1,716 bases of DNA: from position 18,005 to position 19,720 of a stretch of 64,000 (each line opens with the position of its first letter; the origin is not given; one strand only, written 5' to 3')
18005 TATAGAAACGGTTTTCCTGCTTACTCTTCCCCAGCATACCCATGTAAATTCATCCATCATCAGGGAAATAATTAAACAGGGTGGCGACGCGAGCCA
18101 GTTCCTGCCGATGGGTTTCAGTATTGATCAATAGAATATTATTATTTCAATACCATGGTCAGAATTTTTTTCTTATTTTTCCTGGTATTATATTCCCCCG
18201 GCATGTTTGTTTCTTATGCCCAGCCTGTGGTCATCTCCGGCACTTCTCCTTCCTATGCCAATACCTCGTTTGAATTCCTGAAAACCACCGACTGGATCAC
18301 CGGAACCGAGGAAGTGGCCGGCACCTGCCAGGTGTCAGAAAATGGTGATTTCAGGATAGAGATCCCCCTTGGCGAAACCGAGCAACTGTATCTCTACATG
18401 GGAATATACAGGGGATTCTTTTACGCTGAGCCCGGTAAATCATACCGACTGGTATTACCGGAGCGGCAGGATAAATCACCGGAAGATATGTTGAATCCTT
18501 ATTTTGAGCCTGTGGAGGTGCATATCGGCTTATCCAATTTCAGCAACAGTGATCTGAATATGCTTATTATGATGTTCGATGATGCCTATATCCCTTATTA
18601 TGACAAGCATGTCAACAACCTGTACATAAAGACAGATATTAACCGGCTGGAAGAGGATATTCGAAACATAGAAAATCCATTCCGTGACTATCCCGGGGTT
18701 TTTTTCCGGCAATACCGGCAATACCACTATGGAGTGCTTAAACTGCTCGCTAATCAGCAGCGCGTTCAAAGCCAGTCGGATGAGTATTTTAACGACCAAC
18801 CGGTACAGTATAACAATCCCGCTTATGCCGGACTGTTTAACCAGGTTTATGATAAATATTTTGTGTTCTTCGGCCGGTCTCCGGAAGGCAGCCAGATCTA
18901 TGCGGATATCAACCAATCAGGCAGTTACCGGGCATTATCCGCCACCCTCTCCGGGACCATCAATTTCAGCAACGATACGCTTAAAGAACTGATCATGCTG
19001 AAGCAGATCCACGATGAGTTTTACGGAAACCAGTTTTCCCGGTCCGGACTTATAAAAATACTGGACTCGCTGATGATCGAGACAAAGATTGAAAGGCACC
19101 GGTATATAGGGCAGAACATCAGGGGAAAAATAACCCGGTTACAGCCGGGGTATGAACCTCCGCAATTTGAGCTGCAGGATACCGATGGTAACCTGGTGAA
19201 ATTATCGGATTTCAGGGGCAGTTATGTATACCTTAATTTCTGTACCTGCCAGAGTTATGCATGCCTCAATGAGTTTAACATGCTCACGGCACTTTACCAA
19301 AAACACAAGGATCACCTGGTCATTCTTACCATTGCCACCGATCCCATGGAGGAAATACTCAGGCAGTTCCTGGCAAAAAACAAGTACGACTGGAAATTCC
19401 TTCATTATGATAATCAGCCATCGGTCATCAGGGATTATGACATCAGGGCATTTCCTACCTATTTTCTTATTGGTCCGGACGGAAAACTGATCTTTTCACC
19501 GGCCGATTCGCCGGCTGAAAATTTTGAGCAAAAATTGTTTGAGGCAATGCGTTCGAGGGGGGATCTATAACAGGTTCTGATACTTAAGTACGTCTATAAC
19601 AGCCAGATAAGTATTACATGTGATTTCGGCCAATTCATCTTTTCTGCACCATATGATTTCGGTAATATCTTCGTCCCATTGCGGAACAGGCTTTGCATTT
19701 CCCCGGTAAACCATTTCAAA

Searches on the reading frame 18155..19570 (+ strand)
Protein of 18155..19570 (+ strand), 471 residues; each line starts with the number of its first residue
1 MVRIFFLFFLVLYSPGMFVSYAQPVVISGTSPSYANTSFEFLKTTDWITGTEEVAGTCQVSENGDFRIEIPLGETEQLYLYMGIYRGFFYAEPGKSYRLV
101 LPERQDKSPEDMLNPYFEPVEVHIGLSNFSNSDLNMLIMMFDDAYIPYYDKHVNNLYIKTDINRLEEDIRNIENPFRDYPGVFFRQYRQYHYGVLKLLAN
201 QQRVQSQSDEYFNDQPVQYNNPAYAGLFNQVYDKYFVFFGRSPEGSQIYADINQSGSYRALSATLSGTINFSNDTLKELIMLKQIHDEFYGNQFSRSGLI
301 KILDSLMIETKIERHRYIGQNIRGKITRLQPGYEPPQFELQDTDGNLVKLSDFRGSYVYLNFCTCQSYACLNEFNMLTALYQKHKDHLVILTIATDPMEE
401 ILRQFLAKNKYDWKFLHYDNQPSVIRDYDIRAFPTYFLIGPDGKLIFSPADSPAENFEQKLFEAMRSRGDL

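Call 26: search_protein_families(library=pfam, proteins=[window:18155-19570:+], max_evalue=0.00001)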
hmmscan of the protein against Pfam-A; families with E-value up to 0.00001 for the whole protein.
window:18155-19570:+ (471 aa): 3 families
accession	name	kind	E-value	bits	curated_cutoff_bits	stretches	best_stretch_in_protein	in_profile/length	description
PF00578.27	AhpC-TSA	-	3.6e-15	56.4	26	1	332-446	2-122/124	AhpC/TSA family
PF08534.16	Redoxin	-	1.6e-13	51.1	26.6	1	333-448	4-131/148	Redoxin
PF13905.12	Thioredoxin_8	-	1.3e-08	35.4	27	1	356-444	2-93/94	Thioredoxin-like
